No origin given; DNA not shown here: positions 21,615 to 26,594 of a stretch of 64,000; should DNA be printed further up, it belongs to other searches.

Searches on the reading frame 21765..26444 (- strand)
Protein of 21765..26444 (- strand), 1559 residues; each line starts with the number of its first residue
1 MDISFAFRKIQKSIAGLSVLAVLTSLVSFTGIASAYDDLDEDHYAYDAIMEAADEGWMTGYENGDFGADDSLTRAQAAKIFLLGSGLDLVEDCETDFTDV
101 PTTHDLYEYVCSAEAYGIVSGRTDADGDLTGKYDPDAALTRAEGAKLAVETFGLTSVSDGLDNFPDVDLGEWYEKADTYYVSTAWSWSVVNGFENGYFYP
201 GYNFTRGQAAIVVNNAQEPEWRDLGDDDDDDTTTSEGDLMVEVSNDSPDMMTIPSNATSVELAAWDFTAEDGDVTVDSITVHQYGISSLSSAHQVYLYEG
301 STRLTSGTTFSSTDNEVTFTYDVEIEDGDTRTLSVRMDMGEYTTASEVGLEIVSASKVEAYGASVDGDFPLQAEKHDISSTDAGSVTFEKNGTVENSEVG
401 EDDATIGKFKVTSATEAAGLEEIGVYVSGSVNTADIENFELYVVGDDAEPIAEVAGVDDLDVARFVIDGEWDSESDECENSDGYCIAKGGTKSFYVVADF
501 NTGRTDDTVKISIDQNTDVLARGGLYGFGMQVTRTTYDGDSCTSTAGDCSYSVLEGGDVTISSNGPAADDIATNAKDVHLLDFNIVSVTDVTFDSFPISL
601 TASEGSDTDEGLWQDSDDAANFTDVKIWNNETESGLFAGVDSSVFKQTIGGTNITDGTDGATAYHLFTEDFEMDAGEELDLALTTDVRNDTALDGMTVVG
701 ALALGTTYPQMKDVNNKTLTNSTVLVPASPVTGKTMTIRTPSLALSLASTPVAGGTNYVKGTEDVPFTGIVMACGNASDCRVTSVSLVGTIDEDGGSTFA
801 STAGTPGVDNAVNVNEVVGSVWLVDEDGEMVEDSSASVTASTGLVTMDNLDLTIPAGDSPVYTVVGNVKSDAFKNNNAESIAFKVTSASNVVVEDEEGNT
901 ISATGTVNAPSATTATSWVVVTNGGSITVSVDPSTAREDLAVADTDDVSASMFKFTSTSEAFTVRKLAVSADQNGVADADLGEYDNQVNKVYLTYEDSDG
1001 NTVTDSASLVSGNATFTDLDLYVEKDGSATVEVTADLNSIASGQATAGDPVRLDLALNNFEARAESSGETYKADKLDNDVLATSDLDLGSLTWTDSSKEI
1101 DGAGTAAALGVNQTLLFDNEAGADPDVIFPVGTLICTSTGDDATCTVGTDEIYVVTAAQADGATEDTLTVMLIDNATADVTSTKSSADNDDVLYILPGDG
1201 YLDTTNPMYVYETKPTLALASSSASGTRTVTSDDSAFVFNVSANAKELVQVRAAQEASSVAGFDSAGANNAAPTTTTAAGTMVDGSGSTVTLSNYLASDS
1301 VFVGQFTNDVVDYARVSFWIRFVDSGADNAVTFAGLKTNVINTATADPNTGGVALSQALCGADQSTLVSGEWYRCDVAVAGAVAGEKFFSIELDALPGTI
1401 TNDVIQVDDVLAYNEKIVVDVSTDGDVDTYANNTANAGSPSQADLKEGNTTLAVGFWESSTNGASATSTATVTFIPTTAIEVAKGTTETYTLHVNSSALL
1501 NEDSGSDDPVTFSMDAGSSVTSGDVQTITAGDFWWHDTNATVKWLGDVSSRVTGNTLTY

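Call 45: search_protein_families(library=pfam, proteins=[window:21765-26444:-], max_evalue=0.1)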
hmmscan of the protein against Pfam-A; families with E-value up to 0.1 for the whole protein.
window:21765-26444:- (1559 aa): 1 family
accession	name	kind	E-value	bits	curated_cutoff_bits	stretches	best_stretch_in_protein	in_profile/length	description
PF00395.25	SLH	-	1.5e-20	73.3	20.8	3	36-78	2-44/44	S-layer homology domain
